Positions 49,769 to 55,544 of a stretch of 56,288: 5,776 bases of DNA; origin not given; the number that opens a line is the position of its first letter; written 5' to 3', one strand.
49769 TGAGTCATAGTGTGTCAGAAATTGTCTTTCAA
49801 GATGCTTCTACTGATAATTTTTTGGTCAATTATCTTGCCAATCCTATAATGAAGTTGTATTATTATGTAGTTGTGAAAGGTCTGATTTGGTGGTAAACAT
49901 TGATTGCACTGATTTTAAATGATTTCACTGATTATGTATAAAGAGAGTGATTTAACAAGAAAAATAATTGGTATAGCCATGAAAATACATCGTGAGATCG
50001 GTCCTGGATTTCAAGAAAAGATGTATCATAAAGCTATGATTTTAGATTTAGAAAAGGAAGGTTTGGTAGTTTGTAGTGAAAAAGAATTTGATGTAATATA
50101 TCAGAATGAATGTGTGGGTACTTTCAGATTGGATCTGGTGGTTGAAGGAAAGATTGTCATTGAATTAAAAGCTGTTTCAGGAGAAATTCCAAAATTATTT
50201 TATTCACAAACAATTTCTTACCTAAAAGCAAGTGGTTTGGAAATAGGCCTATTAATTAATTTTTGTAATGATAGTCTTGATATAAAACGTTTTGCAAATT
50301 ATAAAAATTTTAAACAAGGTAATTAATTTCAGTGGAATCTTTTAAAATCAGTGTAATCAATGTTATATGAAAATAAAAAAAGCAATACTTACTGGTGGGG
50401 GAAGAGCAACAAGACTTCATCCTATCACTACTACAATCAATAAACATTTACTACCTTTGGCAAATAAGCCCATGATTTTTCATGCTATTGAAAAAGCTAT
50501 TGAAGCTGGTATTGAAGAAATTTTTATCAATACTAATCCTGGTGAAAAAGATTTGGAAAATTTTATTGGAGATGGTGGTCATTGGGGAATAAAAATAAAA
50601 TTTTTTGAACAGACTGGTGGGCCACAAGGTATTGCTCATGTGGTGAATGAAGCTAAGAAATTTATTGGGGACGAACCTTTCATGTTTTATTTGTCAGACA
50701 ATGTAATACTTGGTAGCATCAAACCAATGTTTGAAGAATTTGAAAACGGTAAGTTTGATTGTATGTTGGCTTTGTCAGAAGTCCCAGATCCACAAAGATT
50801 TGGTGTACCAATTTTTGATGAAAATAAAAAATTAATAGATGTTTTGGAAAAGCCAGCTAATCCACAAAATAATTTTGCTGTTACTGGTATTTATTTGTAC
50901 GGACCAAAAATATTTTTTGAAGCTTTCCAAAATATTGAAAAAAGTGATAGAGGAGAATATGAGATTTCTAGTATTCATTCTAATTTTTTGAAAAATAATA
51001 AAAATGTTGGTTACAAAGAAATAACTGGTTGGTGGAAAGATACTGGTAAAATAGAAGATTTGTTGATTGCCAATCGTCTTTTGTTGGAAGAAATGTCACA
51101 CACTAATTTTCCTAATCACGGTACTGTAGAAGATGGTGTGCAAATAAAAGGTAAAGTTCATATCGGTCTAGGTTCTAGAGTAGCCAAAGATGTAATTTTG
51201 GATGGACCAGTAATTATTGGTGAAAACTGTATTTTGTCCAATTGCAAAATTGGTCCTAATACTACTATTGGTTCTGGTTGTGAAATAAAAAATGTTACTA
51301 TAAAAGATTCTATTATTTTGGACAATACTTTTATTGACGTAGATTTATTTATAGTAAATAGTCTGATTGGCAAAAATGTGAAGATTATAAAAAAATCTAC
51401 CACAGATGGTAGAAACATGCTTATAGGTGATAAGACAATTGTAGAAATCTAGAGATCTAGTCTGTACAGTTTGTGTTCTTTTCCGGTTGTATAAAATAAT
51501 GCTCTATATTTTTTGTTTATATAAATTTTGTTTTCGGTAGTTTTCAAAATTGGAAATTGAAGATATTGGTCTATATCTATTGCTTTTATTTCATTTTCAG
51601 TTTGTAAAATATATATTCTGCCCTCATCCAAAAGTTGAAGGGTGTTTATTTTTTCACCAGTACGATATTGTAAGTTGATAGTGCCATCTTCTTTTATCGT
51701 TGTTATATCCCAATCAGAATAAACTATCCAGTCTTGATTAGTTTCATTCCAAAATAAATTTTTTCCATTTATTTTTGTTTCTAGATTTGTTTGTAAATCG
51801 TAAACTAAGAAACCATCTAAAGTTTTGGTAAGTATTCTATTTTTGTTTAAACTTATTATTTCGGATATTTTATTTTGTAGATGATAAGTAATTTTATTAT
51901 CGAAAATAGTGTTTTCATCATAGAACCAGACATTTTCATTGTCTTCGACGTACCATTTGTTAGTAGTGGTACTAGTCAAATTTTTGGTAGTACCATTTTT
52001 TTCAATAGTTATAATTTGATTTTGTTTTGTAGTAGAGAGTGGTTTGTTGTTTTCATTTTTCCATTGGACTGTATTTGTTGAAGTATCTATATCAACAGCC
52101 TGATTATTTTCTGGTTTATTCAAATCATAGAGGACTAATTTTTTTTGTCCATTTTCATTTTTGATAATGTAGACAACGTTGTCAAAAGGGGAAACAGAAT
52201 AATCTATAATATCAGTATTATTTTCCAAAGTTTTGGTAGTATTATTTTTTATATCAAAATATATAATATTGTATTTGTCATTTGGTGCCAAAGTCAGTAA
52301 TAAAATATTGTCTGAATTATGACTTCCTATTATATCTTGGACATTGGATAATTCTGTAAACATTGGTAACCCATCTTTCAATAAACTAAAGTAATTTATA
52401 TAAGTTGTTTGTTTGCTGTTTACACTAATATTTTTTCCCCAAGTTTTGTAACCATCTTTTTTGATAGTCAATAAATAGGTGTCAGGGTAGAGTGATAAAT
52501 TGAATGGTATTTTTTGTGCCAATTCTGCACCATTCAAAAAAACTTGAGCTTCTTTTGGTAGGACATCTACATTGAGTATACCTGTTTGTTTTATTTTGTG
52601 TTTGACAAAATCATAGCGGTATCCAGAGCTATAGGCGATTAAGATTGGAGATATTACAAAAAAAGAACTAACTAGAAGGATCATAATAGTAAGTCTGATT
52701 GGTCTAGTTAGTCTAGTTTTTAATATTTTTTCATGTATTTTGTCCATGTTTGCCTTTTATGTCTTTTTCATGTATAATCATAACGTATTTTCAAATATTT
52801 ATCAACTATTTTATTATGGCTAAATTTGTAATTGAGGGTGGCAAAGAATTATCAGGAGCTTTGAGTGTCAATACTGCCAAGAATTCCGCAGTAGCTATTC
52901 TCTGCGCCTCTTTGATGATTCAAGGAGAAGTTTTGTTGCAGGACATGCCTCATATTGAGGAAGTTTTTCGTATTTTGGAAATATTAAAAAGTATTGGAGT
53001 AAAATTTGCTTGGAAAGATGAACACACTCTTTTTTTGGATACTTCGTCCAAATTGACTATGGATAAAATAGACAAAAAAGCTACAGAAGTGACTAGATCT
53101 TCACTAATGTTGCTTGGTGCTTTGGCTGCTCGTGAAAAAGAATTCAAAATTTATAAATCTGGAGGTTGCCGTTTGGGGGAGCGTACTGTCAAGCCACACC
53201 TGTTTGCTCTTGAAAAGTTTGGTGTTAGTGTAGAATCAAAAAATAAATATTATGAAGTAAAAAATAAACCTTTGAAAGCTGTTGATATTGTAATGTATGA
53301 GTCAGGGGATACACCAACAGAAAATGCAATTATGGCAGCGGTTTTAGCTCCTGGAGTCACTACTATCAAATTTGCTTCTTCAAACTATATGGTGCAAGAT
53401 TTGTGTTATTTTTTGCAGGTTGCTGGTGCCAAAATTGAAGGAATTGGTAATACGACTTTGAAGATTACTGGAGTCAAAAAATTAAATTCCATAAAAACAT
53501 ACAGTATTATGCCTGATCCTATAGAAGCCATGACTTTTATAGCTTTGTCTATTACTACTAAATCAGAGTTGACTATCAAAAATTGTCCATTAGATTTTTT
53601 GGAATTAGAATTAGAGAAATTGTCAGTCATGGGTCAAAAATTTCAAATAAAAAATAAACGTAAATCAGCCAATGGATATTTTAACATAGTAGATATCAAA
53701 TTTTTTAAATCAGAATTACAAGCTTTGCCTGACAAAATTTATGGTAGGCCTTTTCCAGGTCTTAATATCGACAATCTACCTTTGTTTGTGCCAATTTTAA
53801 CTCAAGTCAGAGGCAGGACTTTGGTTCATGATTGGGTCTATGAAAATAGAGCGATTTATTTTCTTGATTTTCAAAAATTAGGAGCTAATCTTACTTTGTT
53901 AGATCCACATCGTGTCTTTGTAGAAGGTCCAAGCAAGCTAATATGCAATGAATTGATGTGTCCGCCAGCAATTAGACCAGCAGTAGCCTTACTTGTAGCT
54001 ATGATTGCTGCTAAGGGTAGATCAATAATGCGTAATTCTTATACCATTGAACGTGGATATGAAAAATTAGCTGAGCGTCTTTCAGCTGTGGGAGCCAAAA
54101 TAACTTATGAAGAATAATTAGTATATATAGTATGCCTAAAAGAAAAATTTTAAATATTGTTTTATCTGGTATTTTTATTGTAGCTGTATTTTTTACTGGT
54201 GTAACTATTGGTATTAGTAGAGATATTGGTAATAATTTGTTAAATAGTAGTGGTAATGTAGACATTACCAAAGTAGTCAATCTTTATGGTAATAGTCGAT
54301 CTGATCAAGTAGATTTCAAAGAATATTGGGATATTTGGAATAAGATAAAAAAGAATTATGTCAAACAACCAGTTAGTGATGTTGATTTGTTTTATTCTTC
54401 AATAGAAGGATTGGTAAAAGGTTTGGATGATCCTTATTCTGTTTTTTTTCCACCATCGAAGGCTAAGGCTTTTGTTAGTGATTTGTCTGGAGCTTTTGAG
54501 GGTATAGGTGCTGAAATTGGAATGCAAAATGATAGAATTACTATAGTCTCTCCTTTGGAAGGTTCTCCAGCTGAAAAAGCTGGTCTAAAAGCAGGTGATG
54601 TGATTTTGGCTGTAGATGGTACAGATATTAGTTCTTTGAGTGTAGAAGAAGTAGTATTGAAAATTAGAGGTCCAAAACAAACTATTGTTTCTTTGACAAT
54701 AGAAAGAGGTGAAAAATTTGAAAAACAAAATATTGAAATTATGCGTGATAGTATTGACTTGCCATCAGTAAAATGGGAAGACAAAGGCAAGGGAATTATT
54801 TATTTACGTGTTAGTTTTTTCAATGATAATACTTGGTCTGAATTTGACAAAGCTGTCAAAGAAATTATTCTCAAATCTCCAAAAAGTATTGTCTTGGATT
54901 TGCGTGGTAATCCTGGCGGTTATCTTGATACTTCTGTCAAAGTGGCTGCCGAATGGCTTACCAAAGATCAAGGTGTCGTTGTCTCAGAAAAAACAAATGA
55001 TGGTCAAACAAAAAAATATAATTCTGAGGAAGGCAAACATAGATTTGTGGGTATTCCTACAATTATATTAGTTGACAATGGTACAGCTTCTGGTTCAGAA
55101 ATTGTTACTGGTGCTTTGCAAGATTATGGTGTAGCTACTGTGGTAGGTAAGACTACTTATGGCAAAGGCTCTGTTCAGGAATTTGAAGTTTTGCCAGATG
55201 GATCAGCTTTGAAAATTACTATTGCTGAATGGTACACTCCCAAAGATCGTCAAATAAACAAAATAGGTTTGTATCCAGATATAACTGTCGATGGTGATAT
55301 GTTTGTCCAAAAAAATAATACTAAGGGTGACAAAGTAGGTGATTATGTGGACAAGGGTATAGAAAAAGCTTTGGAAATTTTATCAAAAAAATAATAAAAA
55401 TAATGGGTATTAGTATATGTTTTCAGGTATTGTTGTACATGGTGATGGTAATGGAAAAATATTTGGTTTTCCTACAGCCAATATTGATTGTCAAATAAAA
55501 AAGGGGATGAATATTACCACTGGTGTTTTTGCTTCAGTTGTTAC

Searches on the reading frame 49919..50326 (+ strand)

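Call 60: search_protein_families(library=pfam, proteins=[window:49919-50326:+], max_evalue=0.0001)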
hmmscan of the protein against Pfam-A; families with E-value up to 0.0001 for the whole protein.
window:49919-50326:+ (135 aa): 1 family
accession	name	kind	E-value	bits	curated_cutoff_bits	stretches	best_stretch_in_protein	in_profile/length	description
PF13366.12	PDDEXK_3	-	1.8e-34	119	22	1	11-124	2-116/117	PD-(D/E)XK nuclease superfamily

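Call 80: search_protein_families(library=ncbifam, proteins=[window:49919-50326:+], max_evalue=1)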
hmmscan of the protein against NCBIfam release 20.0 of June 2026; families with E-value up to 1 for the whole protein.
window:49919-50326:+ (135 aa): 1 family
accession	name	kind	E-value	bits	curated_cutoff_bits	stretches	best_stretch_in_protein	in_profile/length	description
TIGR04256.1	GxxExxY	subfamily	7.9e-37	126.2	35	1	11-125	1-115/116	GxxExxY protein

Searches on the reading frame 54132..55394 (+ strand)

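Call 60: search_protein_families(library=pfam, proteins=[window:54132-55394:+], max_evalue=0.0001)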
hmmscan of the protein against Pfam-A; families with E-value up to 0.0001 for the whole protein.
window:54132-55394:+ (420 aa): 5 families
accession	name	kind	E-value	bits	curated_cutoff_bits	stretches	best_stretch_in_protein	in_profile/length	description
PF03572.23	Peptidase_S41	-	6.8e-47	159.6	24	1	222-386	2-165/165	Peptidase family S41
PF00595.29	PDZ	-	2.1e-15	57.3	23.2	1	123-191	10-81/81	PDZ domain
PF17820.7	PDZ_6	-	2.4e-14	53.2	27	1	138-192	2-54/54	PDZ domain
PF13180.12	PDZ_2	-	3.5e-12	46.9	27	1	125-202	3-79/80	PDZ domain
PF22694.1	CtpB_N-like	-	1.6e-05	25.7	27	1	60-105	36-80/85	Activating protease CtpB N-terminal domain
